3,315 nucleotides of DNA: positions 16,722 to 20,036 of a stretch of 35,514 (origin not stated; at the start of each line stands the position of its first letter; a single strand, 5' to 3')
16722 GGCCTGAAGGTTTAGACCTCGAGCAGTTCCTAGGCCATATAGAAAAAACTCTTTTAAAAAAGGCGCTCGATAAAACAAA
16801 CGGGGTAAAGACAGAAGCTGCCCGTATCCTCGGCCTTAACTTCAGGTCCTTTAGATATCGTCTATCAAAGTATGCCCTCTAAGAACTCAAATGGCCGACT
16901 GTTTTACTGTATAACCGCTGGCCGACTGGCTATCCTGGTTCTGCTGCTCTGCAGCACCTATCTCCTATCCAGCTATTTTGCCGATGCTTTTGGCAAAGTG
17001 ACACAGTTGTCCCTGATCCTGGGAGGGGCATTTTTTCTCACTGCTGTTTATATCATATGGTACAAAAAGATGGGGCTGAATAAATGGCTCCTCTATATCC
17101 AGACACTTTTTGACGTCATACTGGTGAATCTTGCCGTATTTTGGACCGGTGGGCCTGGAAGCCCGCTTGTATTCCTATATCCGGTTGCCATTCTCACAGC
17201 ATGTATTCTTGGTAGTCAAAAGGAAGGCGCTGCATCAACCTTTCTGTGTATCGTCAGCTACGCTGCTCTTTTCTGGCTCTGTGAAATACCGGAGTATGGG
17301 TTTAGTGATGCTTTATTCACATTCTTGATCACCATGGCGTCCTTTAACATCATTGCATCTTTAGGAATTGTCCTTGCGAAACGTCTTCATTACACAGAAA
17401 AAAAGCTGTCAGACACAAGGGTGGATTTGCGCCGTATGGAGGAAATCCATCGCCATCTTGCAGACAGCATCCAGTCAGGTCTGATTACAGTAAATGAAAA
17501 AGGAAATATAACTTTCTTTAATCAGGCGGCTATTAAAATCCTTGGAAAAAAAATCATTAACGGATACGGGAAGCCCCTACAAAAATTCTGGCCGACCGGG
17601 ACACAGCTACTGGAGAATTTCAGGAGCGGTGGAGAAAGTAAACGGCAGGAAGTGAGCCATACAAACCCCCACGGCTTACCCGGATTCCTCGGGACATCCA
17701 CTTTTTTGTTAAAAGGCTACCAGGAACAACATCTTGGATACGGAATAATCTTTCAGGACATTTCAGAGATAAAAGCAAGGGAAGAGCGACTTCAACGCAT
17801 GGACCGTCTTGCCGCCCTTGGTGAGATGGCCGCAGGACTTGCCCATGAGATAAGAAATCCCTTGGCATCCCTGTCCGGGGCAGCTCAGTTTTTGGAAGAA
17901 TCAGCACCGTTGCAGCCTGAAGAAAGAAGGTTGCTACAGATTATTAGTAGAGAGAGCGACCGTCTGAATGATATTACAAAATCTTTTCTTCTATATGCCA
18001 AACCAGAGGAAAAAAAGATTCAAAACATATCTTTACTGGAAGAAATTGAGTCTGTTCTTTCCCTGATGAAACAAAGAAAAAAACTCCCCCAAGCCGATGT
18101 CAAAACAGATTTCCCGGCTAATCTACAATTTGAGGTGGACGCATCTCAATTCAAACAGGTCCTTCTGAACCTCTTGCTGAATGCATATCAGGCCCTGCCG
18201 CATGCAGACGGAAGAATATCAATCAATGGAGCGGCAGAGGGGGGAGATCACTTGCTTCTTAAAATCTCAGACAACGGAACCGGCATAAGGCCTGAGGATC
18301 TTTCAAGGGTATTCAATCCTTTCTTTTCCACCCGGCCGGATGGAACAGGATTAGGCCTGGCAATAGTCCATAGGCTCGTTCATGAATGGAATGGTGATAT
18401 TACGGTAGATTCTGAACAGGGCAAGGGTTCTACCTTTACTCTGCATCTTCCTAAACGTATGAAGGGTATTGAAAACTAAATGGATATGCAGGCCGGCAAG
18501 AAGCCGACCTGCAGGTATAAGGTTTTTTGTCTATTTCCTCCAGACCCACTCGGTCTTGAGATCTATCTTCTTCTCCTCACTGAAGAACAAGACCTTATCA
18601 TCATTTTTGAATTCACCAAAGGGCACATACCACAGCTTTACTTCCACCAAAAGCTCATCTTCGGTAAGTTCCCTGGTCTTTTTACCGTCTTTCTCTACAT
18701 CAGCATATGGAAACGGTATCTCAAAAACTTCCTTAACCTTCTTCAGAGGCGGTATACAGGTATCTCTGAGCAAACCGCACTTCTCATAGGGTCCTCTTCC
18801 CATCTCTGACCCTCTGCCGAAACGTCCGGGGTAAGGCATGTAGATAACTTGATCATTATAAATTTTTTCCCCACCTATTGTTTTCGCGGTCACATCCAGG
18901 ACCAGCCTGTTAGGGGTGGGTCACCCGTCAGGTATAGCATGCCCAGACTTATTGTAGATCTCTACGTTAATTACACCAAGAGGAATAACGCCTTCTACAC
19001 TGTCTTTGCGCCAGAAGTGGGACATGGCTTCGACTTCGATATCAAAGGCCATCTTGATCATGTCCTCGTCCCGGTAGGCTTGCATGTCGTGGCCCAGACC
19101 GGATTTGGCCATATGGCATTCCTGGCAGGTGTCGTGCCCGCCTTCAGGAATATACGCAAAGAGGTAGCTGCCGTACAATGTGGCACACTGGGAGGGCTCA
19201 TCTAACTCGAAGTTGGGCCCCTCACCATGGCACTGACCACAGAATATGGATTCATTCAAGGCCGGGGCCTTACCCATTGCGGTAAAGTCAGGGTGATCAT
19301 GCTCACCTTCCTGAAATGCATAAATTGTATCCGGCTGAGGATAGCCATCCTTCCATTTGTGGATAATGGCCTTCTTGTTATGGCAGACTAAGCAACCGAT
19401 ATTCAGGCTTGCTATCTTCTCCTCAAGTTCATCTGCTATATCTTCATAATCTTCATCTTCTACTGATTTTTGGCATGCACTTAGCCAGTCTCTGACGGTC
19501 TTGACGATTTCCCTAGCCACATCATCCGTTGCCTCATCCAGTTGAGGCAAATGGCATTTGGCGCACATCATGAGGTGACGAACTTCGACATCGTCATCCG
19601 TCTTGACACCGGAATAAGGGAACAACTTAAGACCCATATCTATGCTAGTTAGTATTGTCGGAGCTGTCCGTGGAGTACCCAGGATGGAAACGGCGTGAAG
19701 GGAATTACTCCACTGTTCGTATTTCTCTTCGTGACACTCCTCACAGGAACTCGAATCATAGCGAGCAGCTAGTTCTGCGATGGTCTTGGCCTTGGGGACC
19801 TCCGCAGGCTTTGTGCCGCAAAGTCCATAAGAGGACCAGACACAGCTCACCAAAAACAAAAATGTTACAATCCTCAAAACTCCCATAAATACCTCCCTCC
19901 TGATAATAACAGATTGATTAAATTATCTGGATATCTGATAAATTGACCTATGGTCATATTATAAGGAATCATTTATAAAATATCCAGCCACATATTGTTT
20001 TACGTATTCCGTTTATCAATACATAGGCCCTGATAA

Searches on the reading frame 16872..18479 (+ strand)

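Call 78: search_protein_families(library=pfam, proteins=[window:16872-18479:+], max_evalue=0.00001)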
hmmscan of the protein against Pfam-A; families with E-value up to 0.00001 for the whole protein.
window:16872-18479:+ (535 aa): 5 families
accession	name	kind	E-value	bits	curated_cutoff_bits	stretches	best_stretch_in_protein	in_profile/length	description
PF02518.31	HATPase_c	-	3.5e-27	95.5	26.4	1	423-529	2-110/111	Histidine kinase-, DNA gyrase B-, and HSP90-like ATPase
PF00512.31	HisKA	-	1.1e-17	64.2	26.9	1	316-380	2-65/66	His Kinase A (phospho-acceptor) domain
PF25323.1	6TM_PilS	-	2.5e-08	34.3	27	1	5-177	6-187/189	PilS-like transmembrane domain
PF00989.32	PAS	-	5.8e-06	26.7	22.6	1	194-275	4-91/113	PAS fold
PF13426.13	PAS_9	-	9.8e-06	26.2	27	0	203-299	3-103/103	PAS domain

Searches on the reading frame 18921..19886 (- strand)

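Call 78: search_protein_families(library=pfam, proteins=[window:18921-19886:-], max_evalue=0.00001)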
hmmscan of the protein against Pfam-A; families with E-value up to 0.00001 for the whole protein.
window:18921-19886:- (321 aa): 1 family
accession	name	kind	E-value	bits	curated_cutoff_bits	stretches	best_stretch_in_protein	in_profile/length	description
PF14522.11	Cytochrome_C7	-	1.7e-09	37.8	24.8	0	158-235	9-63/67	Cytochrome c7 and related cytochrome c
